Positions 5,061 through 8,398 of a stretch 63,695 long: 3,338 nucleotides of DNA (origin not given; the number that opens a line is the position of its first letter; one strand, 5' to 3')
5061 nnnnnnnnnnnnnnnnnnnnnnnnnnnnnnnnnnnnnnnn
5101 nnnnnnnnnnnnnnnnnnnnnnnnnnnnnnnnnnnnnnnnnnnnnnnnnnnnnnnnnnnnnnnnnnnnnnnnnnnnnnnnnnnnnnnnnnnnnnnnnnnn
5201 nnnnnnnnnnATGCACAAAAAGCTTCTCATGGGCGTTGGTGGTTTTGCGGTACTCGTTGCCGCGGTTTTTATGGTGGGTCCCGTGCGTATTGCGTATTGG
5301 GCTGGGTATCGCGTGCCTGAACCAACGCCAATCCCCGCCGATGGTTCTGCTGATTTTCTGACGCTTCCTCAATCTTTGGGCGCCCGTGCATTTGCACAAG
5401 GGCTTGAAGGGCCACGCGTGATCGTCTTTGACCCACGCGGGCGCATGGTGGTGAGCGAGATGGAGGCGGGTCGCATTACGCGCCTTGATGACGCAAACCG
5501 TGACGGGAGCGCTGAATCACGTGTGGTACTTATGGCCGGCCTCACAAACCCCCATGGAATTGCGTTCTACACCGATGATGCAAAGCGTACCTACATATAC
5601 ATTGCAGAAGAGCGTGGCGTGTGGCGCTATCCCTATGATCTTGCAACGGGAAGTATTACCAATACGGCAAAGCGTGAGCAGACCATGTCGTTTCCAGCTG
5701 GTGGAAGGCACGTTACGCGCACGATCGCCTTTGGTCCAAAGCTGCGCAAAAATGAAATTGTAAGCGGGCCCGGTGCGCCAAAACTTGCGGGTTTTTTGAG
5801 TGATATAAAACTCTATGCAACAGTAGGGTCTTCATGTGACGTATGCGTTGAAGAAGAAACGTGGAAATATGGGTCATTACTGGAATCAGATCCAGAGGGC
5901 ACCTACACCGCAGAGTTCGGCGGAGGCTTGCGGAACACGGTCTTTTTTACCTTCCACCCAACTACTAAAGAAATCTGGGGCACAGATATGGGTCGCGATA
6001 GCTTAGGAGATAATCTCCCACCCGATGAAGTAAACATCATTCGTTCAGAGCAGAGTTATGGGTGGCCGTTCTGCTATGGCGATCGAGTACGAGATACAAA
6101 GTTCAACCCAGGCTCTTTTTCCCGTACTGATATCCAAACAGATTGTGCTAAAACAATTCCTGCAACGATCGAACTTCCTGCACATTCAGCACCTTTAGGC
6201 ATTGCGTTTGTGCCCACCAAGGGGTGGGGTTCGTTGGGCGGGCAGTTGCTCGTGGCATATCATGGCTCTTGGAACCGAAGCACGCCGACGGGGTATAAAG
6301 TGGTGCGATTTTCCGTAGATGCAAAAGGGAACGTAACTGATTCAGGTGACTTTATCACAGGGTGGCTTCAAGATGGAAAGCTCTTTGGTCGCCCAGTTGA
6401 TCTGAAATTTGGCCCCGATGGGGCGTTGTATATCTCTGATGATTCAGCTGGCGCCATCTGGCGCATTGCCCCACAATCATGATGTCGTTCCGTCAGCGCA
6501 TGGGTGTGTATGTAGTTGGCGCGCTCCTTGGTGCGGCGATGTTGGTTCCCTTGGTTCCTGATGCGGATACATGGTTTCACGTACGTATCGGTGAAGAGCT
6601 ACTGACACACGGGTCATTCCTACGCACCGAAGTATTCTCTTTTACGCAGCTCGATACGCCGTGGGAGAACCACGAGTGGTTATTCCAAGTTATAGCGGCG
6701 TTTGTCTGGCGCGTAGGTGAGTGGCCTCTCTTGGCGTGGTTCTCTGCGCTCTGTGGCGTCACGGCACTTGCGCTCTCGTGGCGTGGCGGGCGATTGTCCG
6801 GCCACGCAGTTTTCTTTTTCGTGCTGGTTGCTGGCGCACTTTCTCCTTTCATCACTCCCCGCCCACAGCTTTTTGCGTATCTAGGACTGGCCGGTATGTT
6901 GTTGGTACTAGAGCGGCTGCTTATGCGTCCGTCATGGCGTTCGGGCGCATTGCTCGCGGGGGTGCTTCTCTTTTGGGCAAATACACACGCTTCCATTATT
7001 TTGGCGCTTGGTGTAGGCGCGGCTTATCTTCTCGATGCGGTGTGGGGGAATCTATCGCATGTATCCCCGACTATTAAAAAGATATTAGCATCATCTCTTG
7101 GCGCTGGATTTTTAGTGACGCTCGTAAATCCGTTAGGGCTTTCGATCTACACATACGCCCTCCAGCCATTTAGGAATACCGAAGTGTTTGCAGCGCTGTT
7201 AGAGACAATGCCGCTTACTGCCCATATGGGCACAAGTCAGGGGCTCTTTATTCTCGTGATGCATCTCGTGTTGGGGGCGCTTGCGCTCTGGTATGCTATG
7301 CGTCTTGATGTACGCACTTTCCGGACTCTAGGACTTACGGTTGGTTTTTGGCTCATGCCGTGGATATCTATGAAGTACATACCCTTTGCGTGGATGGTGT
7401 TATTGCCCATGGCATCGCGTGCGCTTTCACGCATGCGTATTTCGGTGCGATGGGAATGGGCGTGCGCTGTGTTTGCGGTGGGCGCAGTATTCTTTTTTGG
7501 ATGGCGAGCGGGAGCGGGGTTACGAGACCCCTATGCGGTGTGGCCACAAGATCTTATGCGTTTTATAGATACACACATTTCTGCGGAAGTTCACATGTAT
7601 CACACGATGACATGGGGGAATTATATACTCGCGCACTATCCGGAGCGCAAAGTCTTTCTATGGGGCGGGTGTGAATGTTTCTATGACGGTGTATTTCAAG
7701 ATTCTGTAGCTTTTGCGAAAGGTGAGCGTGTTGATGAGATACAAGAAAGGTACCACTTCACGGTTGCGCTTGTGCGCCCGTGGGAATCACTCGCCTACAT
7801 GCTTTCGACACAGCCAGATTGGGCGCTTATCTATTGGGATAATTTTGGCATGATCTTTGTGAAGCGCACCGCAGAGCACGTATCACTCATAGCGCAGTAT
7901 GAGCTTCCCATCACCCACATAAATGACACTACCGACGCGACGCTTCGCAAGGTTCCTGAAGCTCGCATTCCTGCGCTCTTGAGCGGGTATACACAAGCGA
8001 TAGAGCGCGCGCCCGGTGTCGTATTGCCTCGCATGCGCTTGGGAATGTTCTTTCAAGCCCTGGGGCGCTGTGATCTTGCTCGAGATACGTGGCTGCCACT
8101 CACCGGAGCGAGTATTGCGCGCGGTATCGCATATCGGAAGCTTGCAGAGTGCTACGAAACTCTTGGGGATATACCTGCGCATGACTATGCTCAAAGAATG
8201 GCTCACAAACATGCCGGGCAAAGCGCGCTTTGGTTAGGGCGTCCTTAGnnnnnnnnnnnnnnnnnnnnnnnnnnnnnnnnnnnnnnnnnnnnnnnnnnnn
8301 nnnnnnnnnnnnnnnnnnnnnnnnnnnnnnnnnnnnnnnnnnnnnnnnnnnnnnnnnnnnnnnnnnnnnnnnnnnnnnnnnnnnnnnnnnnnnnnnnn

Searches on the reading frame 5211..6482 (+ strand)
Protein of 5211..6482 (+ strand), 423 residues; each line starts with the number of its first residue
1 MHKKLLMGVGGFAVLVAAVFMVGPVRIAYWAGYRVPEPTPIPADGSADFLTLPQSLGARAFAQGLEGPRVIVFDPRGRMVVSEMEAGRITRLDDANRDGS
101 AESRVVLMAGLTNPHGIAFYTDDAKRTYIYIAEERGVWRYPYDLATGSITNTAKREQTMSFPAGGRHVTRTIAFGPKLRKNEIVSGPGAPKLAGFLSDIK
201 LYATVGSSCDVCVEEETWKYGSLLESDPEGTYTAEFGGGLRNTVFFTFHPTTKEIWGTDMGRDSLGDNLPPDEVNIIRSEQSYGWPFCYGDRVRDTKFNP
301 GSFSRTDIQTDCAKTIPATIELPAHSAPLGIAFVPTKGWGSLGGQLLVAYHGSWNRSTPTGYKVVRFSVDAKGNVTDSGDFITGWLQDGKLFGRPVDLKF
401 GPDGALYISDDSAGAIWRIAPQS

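Call 7: search_protein_families(library=pfam, proteins=[window:5211-6482:+], max_evalue=0.01)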
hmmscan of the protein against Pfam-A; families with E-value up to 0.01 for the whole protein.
window:5211-6482:+ (423 aa): 5 families
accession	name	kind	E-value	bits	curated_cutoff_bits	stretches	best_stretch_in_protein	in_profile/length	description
PF22807.2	TrAA12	-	4.7e-13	48.7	30.9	2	63-265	2-195/463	TrAA12-like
PF07995.17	GSDH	-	6e-11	42.6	25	1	236-417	176-331/332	Glucose / Sorbosone dehydrogenase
PF23500.1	DUF7133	-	1.1e-08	35.2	27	1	67-122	28-94/385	Domain of unknown function (DUF7133)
PF25021.1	TEN_NHL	-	0.0033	16.9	27.1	0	385-422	24-58/357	Teneurin NHL domain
PF24684.1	Vgb_lyase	-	0.0073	15.6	50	0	68-134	225-283/290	Virginiamycin B lyase family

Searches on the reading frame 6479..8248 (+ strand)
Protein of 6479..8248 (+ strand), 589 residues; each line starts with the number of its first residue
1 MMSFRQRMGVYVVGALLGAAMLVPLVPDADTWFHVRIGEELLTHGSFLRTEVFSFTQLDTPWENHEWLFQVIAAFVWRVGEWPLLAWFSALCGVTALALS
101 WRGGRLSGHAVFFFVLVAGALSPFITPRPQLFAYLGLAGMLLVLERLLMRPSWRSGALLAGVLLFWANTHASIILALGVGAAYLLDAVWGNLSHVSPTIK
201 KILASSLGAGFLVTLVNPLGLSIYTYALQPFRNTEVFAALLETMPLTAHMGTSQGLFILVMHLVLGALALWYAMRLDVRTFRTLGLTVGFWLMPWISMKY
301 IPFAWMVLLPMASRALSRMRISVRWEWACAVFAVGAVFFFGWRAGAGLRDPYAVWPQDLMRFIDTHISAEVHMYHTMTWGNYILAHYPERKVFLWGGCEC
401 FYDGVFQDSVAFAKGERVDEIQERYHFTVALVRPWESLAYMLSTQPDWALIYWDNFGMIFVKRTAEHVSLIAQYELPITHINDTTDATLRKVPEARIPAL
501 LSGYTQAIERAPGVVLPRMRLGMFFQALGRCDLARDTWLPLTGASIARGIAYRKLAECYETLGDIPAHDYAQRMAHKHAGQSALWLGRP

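Call 7: search_protein_families(library=pfam, proteins=[window:6479-8248:+], max_evalue=0.01)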
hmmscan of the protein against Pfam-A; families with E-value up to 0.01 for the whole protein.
window:6479-8248:+ (589 aa): 0 families

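Call 12: search_protein_families(library=pfam, proteins=[window:6479-8248:+], max_evalue=10)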
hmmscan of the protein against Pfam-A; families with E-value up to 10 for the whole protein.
window:6479-8248:+ (589 aa): 0 families

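Call 13: search_protein_families(library=ncbifam, proteins=[window:6479-8248:+], max_evalue=0.1)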
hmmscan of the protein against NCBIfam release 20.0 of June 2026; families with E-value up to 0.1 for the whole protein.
window:6479-8248:+ (589 aa): 0 families
